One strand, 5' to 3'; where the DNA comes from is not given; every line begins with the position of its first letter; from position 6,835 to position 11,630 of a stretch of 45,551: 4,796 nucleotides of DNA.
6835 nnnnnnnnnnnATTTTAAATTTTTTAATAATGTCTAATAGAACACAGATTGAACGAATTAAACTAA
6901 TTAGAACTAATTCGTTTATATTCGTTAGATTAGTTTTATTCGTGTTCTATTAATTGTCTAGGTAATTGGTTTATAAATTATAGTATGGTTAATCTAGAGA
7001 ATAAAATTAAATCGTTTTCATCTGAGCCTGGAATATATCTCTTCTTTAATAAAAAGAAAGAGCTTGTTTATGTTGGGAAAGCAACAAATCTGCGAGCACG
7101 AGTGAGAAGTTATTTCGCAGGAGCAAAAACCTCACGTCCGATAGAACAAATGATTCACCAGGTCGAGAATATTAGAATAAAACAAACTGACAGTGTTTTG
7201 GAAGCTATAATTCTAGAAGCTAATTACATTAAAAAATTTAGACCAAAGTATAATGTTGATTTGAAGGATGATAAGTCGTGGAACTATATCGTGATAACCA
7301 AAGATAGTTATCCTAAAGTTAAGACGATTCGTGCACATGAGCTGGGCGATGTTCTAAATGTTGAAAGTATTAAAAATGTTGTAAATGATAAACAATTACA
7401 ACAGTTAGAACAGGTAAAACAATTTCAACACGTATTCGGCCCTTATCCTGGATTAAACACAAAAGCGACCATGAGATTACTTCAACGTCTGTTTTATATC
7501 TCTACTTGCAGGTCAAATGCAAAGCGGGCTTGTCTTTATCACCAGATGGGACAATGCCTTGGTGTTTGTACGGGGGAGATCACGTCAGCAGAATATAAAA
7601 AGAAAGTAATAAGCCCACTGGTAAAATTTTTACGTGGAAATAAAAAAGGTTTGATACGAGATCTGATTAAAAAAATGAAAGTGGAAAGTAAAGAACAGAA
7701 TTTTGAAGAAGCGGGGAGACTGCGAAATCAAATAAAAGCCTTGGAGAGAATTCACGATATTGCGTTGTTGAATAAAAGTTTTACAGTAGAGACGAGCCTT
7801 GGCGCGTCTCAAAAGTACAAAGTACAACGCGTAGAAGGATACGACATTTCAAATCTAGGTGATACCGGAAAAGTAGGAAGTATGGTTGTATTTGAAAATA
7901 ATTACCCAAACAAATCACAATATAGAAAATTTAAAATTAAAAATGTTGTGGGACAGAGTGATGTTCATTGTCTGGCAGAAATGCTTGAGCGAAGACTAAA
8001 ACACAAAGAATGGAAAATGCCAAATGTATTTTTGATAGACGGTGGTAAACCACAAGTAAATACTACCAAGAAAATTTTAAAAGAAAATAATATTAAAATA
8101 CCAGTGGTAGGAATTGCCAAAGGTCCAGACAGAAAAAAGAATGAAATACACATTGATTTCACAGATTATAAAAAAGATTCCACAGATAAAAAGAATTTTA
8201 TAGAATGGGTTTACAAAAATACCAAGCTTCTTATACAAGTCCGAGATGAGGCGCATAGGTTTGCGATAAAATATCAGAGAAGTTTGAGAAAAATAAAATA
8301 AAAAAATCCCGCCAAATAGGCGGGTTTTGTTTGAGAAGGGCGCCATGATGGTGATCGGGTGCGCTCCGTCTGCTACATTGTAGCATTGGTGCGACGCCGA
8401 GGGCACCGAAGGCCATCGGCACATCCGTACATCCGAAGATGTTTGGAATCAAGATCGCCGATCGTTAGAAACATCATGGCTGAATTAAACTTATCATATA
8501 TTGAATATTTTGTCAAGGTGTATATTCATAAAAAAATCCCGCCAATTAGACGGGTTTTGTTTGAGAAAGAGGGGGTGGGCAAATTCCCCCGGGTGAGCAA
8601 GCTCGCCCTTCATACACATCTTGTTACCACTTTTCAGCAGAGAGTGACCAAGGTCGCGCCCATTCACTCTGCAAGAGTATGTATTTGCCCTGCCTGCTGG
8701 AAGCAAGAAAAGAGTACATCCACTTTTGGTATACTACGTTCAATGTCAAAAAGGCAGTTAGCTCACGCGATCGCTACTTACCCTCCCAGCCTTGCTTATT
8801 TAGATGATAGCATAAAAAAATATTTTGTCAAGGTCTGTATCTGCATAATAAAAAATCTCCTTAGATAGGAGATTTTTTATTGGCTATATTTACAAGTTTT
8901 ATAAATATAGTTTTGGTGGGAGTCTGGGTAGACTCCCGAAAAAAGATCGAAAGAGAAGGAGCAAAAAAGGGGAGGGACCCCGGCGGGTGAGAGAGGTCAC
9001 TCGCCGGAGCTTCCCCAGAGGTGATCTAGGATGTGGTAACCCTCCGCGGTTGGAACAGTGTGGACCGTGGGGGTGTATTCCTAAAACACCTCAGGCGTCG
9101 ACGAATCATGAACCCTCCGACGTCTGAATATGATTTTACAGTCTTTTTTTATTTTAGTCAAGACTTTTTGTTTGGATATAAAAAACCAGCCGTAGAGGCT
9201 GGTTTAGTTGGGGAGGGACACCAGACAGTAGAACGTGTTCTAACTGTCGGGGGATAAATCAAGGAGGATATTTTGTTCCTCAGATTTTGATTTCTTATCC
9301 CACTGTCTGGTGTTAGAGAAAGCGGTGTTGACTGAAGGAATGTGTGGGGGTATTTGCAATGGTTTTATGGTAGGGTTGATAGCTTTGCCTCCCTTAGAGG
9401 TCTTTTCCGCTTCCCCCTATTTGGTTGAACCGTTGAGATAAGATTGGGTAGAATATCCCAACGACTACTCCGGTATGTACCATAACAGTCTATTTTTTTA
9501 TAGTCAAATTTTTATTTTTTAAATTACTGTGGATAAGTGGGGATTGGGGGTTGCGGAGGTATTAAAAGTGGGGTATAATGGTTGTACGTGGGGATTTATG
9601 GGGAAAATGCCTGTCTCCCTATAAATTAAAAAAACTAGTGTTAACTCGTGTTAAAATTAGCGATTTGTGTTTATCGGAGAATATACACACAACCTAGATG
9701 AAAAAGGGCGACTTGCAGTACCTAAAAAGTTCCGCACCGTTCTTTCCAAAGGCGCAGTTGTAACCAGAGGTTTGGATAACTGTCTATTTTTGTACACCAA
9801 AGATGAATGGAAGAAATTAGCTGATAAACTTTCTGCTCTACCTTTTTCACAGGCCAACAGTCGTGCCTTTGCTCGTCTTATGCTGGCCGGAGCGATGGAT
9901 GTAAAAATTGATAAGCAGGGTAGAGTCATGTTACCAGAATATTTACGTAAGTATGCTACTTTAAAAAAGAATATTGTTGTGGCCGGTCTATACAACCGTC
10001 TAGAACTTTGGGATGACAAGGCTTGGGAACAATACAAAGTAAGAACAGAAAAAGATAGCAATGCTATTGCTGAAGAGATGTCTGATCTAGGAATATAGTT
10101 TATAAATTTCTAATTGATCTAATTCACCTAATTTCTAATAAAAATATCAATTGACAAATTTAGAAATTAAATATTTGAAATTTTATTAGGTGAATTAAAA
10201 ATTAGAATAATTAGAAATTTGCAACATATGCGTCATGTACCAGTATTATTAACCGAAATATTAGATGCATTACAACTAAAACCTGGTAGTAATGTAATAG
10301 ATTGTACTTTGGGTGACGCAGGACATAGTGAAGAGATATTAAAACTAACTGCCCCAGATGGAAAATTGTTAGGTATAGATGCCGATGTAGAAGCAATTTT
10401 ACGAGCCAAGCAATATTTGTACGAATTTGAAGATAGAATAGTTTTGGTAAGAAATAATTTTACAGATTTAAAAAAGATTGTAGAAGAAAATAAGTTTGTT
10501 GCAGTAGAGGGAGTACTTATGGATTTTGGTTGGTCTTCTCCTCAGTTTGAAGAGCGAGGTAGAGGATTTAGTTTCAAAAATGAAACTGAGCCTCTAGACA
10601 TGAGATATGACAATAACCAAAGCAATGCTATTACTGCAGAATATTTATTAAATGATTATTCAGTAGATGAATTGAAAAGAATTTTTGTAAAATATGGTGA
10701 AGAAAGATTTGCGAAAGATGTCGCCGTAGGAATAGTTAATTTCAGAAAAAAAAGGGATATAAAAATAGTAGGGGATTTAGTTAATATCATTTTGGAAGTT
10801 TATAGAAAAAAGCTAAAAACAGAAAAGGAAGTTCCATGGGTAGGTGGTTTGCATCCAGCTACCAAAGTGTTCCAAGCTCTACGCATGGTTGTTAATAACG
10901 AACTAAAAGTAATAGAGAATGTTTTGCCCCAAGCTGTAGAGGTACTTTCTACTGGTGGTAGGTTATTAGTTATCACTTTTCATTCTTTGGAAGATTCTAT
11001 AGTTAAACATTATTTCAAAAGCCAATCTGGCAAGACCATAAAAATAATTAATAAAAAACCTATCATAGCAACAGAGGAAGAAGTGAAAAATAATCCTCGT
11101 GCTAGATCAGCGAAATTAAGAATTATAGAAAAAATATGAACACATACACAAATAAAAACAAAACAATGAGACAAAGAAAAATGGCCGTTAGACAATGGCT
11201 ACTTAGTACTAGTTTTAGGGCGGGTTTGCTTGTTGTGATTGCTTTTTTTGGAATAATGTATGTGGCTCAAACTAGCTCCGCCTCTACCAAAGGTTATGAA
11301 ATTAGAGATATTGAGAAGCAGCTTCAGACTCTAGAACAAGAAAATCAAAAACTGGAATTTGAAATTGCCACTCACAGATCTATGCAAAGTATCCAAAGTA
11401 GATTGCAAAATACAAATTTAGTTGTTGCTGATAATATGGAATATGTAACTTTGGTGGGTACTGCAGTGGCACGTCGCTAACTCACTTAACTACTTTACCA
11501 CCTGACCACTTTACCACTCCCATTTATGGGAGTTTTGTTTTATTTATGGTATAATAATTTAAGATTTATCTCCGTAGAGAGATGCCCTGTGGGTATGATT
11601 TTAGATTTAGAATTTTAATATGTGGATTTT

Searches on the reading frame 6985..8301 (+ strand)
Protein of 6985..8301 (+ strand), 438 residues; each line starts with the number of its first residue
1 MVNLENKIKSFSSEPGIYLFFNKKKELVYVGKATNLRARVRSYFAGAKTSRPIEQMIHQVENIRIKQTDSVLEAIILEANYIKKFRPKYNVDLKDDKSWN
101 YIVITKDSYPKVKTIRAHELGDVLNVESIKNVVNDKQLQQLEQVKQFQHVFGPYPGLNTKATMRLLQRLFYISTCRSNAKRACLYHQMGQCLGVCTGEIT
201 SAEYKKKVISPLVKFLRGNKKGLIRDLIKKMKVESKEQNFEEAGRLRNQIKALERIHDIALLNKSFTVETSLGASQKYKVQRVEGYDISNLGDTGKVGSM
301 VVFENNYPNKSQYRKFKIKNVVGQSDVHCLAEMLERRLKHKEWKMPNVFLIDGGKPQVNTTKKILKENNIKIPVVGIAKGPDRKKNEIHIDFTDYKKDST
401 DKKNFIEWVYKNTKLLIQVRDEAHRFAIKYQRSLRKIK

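Call 8: search_protein_families(library=pfam, proteins=[window:6985-8301:+], max_evalue=0.01)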
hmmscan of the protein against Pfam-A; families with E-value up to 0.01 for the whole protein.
window:6985-8301:+ (438 aa): 3 families
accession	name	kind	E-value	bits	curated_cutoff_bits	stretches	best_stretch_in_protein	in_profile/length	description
PF08459.17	UvrC_RNaseH_dom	-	6.5e-43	146.8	22.3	1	279-428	9-159/159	UvrC RNAse H endonuclease domain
PF01541.30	GIY-YIG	-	1e-10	42.2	22.6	1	15-90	2-78/78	GIY-YIG catalytic domain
PF02151.25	UVR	-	4.7e-07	29.8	21.5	1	222-255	2-35/36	UvrB/uvrC motif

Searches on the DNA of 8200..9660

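Call 92: search_rna_families(source=window, start=8200, end=9660, threshold=evalue, max_evalue=1)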
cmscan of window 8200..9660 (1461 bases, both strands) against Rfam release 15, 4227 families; matches with E-value up to 1: 8.
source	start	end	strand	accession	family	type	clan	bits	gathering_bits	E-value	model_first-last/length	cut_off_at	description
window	8848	8882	+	RF00900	mir-255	Gene; miRNA;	-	26.9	50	0.032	1-59/59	no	mir-255 microRNA precursor family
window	8301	8428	-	RF00512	Leu_leader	Cis-reg; leader;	-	24.5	50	0.022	1-148/148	no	Leucine operon leader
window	8807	8881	+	RF01859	Phe_leader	Cis-reg; leader;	-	24.4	55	0.23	1-125/125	no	Phenylalanine leader peptide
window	8847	8945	-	RF00106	RNAI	Gene; antisense;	-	23.9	47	0.082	1-102/102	no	RNAI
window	9145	9206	+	RF00624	P9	Gene;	-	23.5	43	0.022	1-74/74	no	Pseudomonas sRNA P9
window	8846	8880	-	RF00900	mir-255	Gene; miRNA;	-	23.2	50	0.27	1-59/59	no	mir-255 microRNA precursor family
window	9018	9092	+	RF03202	mir-555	Gene; miRNA;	-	21.6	92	0.061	1-89/89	no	mir-555 microRNA precursor family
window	8473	8561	+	RF02450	ncr1175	Gene; sRNA;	-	20.5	60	0.75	1-110/110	no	Bacillus sRNA ncr1175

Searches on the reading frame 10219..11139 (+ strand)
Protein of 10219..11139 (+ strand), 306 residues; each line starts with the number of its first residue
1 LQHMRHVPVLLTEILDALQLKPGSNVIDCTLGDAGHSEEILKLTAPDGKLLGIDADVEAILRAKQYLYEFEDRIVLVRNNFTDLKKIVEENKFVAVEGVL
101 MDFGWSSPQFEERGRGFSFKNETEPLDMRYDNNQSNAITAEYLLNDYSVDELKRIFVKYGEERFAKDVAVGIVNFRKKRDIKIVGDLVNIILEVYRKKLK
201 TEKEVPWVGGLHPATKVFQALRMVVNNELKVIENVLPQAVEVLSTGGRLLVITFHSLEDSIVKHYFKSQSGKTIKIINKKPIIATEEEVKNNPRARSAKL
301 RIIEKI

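Call 31: search_protein_families(library=pfam, proteins=[window:10219-11139:+], max_evalue=0.001)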
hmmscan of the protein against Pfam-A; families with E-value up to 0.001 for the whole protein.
window:10219-11139:+ (306 aa): 2 families
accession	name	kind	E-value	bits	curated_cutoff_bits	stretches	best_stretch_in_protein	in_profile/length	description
PF01795.25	Methyltransf_5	-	2e-97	326.8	27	1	4-306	2-309/309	MraW methylase family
PF13847.12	Methyltransf_31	-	4.3e-05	23.7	27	1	21-93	2-75/145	Methyltransferase domain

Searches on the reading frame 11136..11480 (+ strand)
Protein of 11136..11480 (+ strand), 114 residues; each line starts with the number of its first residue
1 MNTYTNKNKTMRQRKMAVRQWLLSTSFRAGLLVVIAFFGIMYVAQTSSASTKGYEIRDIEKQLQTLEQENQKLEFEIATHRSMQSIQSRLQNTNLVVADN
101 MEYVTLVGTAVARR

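Call 31: search_protein_families(library=pfam, proteins=[window:11136-11480:+], max_evalue=0.001)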
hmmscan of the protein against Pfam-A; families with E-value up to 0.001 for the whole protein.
window:11136-11480:+ (114 aa): 2 families
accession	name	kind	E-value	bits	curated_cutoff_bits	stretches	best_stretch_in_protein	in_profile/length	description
PF19579.4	FtsL_2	-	0.00015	22.1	24.6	1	32-97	21-86/100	Bacteriodetes cell division protein (FtsL-like)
PF04977.20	DivIC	-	0.00044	20.4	28.9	1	31-80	1-50/80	Septum formation initiator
